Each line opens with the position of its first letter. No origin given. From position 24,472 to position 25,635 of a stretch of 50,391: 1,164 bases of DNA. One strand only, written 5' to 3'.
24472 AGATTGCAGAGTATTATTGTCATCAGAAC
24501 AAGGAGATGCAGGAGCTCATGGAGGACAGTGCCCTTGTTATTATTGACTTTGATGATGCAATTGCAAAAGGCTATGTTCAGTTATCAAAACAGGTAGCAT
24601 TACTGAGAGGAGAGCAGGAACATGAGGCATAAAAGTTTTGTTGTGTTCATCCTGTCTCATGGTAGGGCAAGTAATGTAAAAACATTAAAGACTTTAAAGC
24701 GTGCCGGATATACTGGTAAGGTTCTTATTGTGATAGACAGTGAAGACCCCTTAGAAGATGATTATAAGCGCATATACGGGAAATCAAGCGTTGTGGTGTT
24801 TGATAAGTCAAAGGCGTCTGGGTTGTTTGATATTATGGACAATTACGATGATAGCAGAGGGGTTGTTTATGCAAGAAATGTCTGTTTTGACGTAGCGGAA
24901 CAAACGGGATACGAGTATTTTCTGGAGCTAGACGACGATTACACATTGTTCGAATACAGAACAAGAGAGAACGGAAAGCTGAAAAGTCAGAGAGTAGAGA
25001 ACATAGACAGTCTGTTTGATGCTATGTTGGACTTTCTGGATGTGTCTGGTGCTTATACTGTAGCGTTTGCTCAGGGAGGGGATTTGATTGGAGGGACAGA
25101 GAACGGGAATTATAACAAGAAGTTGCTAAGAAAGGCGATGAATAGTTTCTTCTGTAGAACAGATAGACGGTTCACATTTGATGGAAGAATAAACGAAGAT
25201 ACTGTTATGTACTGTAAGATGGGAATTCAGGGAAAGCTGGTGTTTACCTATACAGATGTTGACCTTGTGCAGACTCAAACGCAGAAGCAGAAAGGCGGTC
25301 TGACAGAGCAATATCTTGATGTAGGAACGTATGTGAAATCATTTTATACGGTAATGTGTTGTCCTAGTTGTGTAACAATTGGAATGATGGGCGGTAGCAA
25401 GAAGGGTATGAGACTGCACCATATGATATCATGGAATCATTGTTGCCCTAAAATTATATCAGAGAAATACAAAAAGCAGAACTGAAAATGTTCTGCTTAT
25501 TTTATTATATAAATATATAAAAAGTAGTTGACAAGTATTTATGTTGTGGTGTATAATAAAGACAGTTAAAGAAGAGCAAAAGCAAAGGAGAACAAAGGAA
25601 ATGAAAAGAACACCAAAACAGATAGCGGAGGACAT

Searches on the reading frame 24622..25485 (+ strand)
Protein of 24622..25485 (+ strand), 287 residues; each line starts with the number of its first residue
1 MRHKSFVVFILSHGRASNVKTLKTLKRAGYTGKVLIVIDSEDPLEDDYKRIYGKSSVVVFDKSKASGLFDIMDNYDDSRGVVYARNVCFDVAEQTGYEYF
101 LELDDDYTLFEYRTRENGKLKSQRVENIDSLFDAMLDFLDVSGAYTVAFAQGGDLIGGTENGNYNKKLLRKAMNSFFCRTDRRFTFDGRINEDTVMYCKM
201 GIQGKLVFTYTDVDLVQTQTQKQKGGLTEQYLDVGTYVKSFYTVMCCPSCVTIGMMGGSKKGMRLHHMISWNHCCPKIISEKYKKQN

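Call 11: search_protein_families(library=pfam, proteins=[window:24622-25485:+], max_evalue=0.01)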
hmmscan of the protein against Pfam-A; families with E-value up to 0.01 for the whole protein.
window:24622-25485:+ (287 aa): 1 family
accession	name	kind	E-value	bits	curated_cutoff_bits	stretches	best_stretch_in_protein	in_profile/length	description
PF20691.3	TAGT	-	2.3e-39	135.9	27.5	1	7-226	2-205/205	TET-Associated Glycosyltransferase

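Call 12: search_protein_families(library=phrogs, proteins=[window:24622-25485:+], max_evalue=0.001)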
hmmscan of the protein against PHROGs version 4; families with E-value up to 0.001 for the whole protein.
window:24622-25485:+ (287 aa): 2 families
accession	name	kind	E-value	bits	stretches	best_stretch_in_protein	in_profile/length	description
phrog_842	-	other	1e-69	236.3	1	4-276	3-258/270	beta-glucosyl-HMC-alpha-glucosyltransferase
phrog_31222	-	unknown function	4.4e-25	88.7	1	204-286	2-82/90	-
